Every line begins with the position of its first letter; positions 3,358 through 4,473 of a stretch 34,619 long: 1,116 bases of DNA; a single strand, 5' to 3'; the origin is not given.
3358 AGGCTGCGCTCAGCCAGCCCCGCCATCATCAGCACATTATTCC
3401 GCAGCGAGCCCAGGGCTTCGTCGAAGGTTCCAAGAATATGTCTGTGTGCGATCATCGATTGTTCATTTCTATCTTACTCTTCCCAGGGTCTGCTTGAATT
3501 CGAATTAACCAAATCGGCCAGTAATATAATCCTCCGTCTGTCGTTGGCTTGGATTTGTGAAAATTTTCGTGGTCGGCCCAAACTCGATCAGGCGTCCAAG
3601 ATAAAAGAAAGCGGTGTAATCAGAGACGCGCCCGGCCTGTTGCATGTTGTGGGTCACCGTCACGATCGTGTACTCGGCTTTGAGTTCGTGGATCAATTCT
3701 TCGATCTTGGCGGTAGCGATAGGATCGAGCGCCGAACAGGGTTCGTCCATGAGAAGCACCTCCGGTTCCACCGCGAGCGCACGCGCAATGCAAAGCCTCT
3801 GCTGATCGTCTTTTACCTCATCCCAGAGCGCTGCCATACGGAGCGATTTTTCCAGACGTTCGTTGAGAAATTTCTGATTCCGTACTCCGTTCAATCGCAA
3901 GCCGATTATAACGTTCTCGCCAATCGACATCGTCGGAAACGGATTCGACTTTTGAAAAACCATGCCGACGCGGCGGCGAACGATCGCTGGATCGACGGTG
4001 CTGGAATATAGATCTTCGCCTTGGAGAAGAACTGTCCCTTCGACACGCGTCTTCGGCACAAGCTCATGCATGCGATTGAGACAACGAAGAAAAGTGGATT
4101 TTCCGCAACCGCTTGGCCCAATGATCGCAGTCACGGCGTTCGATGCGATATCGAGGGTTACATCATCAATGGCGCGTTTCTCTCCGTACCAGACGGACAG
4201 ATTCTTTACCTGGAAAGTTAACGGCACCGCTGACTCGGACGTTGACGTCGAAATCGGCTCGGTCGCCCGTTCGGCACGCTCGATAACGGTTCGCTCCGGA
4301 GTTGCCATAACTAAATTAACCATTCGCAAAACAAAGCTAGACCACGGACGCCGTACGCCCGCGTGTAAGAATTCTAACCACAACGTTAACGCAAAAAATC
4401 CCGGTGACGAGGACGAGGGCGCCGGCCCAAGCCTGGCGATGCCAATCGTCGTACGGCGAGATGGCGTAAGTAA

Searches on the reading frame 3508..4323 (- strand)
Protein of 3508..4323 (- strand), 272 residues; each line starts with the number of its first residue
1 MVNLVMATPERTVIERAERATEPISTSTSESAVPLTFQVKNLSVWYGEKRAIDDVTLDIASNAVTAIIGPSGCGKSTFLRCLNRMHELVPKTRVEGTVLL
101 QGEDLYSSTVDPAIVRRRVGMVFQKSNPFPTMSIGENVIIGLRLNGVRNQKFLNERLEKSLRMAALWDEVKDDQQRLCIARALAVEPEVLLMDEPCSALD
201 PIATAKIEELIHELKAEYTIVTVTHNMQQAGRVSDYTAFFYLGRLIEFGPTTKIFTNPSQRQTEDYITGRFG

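Call 3: search_protein_families(library=ncbifam, proteins=[window:3508-4323:-])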
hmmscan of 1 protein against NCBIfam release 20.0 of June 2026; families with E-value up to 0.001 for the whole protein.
window:3508-4323:- (272 aa): 185 families (the best 25 are shown)
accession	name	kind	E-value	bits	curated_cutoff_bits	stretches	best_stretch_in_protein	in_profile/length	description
TIGR00972.1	3a0107s01c2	equivalog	5.5e-107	356.7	343.2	1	37-272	2-248/248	phosphate ABC transporter ATP-binding protein PstB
NF010860.0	PRK14267.1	equivalog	2.1e-89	299.5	412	1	38-272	6-253/253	phosphate ABC transporter ATP-binding protein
NF010851.0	PRK14258.1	subfamily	8.7e-74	248.2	425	1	37-271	8-260/261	phosphate ABC transporter ATP-binding protein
NF010840.0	PRK14246.1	equivalog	4.4e-62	210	425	1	36-271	10-256/257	phosphate ABC transporter ATP-binding protein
NF010864.0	PRK14271.1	equivalog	1.8e-60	204.4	561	1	30-270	16-265/276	phosphate ABC transporter ATP-binding protein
TIGR01186.1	proV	subfamily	9.1e-42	143.5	326.6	1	47-268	4-231/363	betaine/proline/choline family ABC transporter ATP-binding protein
NF007027.0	PRK09493.1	equivalog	2.7e-40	138.2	379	1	38-267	3-236/240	glutamine ABC transporter ATP-binding protein GlnQ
NF008338.0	PRK11124.1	equivalog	3.9e-39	134.6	369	1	36-267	2-240/242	arginine ABC transporter ATP-binding protein ArtP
NF008428.0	PRK11264.1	equivalog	5.7e-37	127.3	406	1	37-267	4-244/250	L-cystine ABC transporter ATP-binding protein TcyN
TIGR03258.1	PhnT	equivalog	1e-36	126.7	499.15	1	38-267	10-240/359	2-aminoethylphosphonate ABC transport system ATP-binding subunit PhnT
TIGR03005.1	ectoine_ehuA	equivalog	2.7e-36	125.1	345.4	1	39-267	3-247/252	ectoine/hydroxyectoine ABC transporter ATP-binding protein EhuA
TIGR02314.1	ABC_MetN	equivalog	3.9e-36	124.8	499.7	1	50-268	19-242/343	methionine ABC transporter ATP-binding protein MetN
TIGR00968.1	3a0106s01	subfamily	1.6e-35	122.7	342.75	1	38-267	2-231/237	sulfate ABC transporter ATP-binding protein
TIGR03265.1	PhnT2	equivalog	2.7e-35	122.2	457.7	1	37-267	5-235/353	putative 2-aminoethylphosphonate ABC transporter ATP-binding protein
NF008513.0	PRK11432.1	equivalog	3.2e-35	121.6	496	1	38-261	8-231/351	ferric ABC transporter ATP-binding protein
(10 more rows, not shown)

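Call 4: search_protein_families(library=pfam, proteins=[window:3508-4323:-])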
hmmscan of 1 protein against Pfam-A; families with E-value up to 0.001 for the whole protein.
window:3508-4323:- (272 aa): 9 families
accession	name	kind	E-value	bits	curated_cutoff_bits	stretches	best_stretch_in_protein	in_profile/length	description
PF00005.33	ABC_tran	-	7.5e-24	85.3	25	1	53-196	2-136/137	ABC transporter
PF13304.12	AAA_21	-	1.6e-09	38.8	27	1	64-101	1-36/304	AAA domain, putative AbiEii toxin, Type IV TA system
PF20703.3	nSTAND1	-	1.3e-05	25.5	27.1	1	36-81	7-52/379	Novel STAND NTPase 1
PF02463.25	SMC_N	-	2.1e-05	24.5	40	0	61-81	23-43/220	RecF/RecN/SMC N terminal domain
PF13476.12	AAA_23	-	0.00011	23.4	27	1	50-82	8-39/201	AAA domain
PF13555.12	AAA_29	-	0.00042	20.4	27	1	53-80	13-40/61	P-loop containing region of AAA domain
PF13401.12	AAA_22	-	0.00047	20.9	27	1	63-115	6-33/130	AAA domain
PF03215.21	Rad17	-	0.00069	20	23.8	0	51-95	34-78/186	Rad17 P-loop domain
PF13175.12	AAA_15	-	0.00085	19.5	32.1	1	50-86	12-47/374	AAA ATPase domain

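Call 5: search_solved_structures(query=window:3508-4323:-, show_alignments=2)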
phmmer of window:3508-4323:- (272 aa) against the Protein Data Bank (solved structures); distinct sequences matched with E-value up to 0.001: 532 (the best 60 are shown).
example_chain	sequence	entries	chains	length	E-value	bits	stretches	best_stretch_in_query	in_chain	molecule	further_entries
9k3x_C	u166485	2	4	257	2.4e-85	289.2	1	32-272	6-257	Phosphate import ATP-binding protein PstB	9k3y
9k3s_C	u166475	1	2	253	3.7e-82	278.8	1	32-268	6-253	Phosphate import ATP-binding protein PstB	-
4u00_A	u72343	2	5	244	5.1e-36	127.6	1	37-267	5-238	Amino acid ABC transporter, ATP-binding protein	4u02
8wd9_D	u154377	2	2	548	2.8e-32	115.4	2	37-265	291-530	Probable dipeptide-transport ATP-binding protein ABC transporter DppD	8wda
3c41_J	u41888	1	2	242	6.2e-32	114.2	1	39-268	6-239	Amino acid ABC transporter (ArtP)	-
2olj_A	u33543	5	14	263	6.7e-32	114.1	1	39-268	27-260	Amino acid ABC transporter | protein ArtP | ArtP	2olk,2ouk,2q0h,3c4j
4yms_J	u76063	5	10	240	1.2e-31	113.3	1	46-267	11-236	ABC-type polar amino acid transport system, ATPase component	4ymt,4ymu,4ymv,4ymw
8wdb_D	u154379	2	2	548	1.9e-31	112.6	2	37-265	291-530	Probable dipeptide-transport ATP-binding protein ABC transporter DppD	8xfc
8j5q_D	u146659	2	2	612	4.7e-31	111.3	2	46-264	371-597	Uncharacterized ABC transporter ATP-binding protein Rv1281c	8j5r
7niu_A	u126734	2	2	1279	7.4e-31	110.7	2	53-254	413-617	Isoform 2 of Phosphatidylcholine translocator ABCB4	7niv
7qkr_A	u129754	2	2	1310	2.7e-30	108.8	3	51-171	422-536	Plasma membrane ATP-binding cassette transporter required for the export of a-factor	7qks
8j5s_D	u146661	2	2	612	3.1e-30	108.7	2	46-264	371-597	Uncharacterized ABC transporter ATP-binding protein Rv1281c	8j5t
6s7p_A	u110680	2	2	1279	4.5e-30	108.1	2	53-254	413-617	Phosphatidylcholine translocator ABCB4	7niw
8sa0_A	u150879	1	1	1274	1.3e-29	106.6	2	49-250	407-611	ATP-dependent translocase ABCB1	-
6qex_A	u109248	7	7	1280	1.3e-29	106.6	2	49-250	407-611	Multidrug resistance protein 1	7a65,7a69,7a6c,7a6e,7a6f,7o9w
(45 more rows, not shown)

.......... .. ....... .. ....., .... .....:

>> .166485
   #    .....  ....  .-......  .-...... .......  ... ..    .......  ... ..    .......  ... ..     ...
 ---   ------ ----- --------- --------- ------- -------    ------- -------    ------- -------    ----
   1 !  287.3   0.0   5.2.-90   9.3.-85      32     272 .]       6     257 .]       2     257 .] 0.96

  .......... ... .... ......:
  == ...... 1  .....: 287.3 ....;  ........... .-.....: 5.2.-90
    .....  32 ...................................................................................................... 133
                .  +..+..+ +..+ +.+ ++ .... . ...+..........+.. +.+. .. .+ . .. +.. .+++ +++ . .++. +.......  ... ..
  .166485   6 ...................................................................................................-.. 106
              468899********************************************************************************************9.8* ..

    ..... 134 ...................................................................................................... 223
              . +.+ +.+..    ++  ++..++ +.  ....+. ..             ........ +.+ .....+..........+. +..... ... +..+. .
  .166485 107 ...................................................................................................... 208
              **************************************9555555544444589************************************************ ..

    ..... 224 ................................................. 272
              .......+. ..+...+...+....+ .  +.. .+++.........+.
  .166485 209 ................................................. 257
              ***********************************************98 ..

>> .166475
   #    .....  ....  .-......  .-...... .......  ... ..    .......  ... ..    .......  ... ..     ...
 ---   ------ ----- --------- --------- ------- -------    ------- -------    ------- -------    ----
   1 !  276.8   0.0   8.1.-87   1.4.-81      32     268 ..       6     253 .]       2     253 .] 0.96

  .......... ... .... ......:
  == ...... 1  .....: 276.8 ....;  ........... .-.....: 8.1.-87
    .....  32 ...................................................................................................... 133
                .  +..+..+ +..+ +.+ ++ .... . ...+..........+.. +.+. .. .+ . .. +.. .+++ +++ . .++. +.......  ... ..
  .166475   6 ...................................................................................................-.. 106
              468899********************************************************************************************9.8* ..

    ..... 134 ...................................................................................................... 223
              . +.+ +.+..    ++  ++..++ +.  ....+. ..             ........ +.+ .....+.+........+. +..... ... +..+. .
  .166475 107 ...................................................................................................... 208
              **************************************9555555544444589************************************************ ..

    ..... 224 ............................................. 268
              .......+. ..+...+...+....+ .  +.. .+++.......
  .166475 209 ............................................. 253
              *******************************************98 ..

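Call 8: find_homologous_proteins(query=window:3508-4323:-, max_evalue=1e-60)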
Query window:3508-4323:- (272 aa): 7998 proteins with E <= 1e-60 among 8000 candidates; the best 120 are listed.
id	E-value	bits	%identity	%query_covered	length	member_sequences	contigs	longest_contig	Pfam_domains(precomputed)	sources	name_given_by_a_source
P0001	3.9e-172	588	100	98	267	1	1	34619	PF00005.34,PF20703.4,PF02463.26,PF13304.13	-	-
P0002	1.7e-161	553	90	100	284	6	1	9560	PF00005.34,PF20703.4,PF02463.26,PF13304.13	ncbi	-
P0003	8.1e-158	541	90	98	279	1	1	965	PF00005.34,PF20703.4,PF02463.26,PF13304.13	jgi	jgi:phosphate transport system ATP-binding protein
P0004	1.9e-156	537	89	98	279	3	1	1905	PF00005.34,PF20703.4,PF02463.26,PF13304.13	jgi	-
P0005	4.6e-154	529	87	100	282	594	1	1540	PF00005.34,PF02463.26,PF13304.13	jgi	jgi:phosphate transport system ATP-binding protein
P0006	5.6e-154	529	88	100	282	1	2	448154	PF00005.34,PF20703.4,PF02463.26,PF13304.13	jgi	jgi:phosphate transport system ATP-binding protein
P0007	4.3e-153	526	87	100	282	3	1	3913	PF00005.34,PF02463.26,PF13304.13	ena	-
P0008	6.1e-153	525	87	100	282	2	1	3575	PF00005.34,PF20703.4,PF02463.26,PF13304.13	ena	-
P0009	1.2e-152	524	85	100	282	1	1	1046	PF00005.34,PF02463.26,PF13304.13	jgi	jgi:phosphate transport system ATP-binding protein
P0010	2.3e-152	524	85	100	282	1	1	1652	PF00005.34,PF02463.26,PF13304.13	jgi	jgi:phosphate transport system ATP-binding protein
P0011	2.6e-152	523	87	100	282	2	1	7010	PF00005.34,PF20703.4,PF02463.26,PF13304.13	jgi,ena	-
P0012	2.6e-152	523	87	100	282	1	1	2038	PF00005.34,PF20703.4,PF02463.26,PF13304.13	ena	-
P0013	3.5e-152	523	87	100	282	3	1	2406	PF00005.34,PF20703.4,PF02463.26,PF13304.13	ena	-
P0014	4.1e-152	523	85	100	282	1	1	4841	PF00005.34,PF02463.26,PF13304.13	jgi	jgi:phosphate transport system ATP-binding protein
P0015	4.5e-152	523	86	100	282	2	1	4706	PF00005.34,PF20703.4,PF02463.26,PF13304.13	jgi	jgi:phosphate transport system ATP-binding protein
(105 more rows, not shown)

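Call 10: find_encoding_contigs(protein=P0001, flank=3000, max_places=5)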
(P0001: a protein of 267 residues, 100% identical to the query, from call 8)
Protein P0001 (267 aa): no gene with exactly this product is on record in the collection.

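Call 11: find_encoding_contigs(protein=P0002, flank=6000, max_places=5)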
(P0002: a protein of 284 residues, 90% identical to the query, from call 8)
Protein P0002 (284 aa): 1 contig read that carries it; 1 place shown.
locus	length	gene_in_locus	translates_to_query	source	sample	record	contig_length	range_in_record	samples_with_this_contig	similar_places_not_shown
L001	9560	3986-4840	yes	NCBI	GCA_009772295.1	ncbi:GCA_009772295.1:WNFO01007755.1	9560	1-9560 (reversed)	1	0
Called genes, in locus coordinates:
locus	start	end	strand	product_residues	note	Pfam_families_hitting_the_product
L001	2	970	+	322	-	?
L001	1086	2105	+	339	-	PF12849:PBP_like_2, PF01547:SBP_bac_1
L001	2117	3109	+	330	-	PF00528:BPD_transp_1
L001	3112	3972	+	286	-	PF00528:BPD_transp_1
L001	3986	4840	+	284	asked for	PF20703:nSTAND1 (weak), PF00005:ABC_tran, PF02463:SMC_N, PF13304:AAA_21 (faint)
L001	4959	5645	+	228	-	PF01895:PhoU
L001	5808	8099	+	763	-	PF13089:PP_kinase_N, PF02503:PP_kinase, PF17941:PP_kinase_C_1, PF13091:PLDc_2 (faint), PF13090:PP_kinase_C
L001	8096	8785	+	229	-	PF00480:ROK (weak)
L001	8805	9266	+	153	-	PF00300:His_Phos_1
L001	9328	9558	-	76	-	?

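Call 13: find_related_loci(query=window:3508-4323:-, collection=genome_contigs, flank=6000)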
Query window:3508-4323:- (272 aa) in genome_contigs; peptide patterns used: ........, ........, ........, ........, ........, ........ (x = any residue, [..] = any of these).
600 stretches matched a pattern (row limit reached: there are more); 594 encode a relative of the query (tblastn E <= 1e-3); the best 80 are kept; 80 distinct loci.
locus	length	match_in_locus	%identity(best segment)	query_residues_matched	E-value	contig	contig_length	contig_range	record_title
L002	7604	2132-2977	83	1-272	5e-158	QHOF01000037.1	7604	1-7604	MAG: Verrucomicrobia bacterium isolate AV59 14_1009_16_30cm_scaffold_32540_curated, whole genome shotgun sequence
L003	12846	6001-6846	80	1-272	4e-157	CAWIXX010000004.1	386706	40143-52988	MAG: uncultured Verrucomicrobiae bacterium isolate MFD05841.bin.2.124 genome assembly, contig: contig_1357, whole genome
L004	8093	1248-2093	80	1-272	1e-150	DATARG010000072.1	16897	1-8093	MAG TPA_asm: Candidatus Udaeobacter sp. isolate SMAG_U5487 k141_4184540, whole genome shotgun sequence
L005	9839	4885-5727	73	1-272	2e-139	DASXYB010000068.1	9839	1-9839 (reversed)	MAG TPA_asm: Candidatus Udaeobacter sp. isolate SMAG_U4813 k141_821609, whole genome shotgun sequence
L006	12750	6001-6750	69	35-272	4e-119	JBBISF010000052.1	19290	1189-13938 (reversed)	MAG: Verrucomicrobiia bacterium isolate PFF170222_bin_367 NODE_3256_length_19290_cov_7.262698, whole genome shotgun sequ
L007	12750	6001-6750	67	35-272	1e-117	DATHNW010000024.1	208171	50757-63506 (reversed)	MAG TPA_asm: Opitutaceae bacterium isolate SMAG_U12668 k141_841881, whole genome shotgun sequence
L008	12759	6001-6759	67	31-272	4e-116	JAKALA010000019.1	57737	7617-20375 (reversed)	MAG: bacterium isolate WY5.bin105 NODE_766_length_57737_cov_1.996424, whole genome shotgun sequence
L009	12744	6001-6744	68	37-272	2e-116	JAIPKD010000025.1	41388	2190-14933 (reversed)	MAG: Verrucomicrobia bacterium isolate Tobar15.5-16.5m-G41 Tobar15-5-16-5m-C487, whole genome shotgun sequence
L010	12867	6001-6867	61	4-272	4e-115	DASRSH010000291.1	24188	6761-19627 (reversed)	MAG TPA_asm: Opitutaceae bacterium isolate SMAG_U5634 k141_1455516, whole genome shotgun sequence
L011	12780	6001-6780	64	25-272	4e-114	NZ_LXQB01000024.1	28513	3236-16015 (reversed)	Methylacidiphilum sp. Yel contig_30, whole genome shotgun sequence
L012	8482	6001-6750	66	35-272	3e-114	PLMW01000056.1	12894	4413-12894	MAG: Opitutia bacterium isolate fen_1467 73.20120800_E2X.33_contig_966, whole genome shotgun sequence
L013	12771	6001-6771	67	29-272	4e-114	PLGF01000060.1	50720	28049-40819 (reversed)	MAG: Verrucomicrobiales bacterium isolate bog_1405 73.20110800_S3D.48_contig_1476, whole genome shotgun sequence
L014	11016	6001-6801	64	21-270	5e-114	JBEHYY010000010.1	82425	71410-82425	MAG: Verrucomicrobiota bacterium isolate ESF1.bin.77 NODE_347_length_82425_cov_6.200836, whole genome shotgun sequence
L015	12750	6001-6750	66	35-272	3e-113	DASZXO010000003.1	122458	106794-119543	MAG TPA_asm: Lacunisphaera sp. isolate SMAG_U6185 k141_685321, whole genome shotgun sequence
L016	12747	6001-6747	68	37-272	2e-111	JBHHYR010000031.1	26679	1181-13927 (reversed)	MAG: Candidatus Binatia bacterium isolate Maj_2_bin.38 NODE_772_length_26679_cov_6.577336, whole genome shotgun sequence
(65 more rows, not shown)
